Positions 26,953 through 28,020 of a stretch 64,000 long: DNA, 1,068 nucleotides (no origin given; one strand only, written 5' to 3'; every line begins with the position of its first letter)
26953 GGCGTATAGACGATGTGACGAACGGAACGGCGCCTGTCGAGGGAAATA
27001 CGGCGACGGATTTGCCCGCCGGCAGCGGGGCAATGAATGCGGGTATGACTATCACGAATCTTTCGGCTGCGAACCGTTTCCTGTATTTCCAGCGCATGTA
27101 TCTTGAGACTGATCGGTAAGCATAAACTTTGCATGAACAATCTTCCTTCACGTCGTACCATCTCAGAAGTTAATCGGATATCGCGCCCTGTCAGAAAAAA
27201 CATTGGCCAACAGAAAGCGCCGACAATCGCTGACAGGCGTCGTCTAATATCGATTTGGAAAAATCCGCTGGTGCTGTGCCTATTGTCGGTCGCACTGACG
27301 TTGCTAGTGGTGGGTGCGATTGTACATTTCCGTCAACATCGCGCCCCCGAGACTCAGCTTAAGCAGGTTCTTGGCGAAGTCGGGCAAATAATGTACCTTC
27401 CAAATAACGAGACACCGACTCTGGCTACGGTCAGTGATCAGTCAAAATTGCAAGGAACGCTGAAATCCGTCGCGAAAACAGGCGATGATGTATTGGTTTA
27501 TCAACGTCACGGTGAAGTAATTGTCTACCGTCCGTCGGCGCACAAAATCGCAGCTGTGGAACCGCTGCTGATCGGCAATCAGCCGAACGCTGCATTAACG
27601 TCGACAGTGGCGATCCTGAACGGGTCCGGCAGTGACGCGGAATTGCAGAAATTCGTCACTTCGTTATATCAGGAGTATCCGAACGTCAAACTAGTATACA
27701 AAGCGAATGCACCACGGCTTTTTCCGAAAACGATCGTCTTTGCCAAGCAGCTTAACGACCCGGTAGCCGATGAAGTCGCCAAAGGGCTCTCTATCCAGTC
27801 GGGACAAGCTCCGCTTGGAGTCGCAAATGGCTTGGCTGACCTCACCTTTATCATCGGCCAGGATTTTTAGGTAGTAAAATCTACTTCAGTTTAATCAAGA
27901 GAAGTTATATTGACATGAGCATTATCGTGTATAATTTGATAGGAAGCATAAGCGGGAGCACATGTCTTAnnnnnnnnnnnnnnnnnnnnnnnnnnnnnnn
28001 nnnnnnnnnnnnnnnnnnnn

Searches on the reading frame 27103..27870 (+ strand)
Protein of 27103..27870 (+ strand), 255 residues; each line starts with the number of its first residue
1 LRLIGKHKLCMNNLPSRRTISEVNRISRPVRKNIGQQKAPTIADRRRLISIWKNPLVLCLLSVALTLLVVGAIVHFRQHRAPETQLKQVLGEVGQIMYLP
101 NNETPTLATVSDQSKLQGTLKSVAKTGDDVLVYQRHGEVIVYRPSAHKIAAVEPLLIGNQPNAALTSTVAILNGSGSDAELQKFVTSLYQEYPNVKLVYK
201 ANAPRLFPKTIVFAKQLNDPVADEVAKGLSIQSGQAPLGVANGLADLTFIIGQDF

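Call 56: search_protein_families(library=pfam, proteins=[window:27103-27870:+], max_evalue=0.01)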
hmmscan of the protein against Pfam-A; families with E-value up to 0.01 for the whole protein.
window:27103-27870:+ (255 aa): 2 families
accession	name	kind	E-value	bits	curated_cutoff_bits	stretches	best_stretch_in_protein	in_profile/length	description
PF13399.11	LytR_C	-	0.0047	18.3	22.2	0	168-255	3-86/86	LytR cell envelope-related transcriptional attenuator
PF06365.17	CD34_antigen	-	0.0051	17.3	26.3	1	39-127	101-178/204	CD34/Podocalyxin family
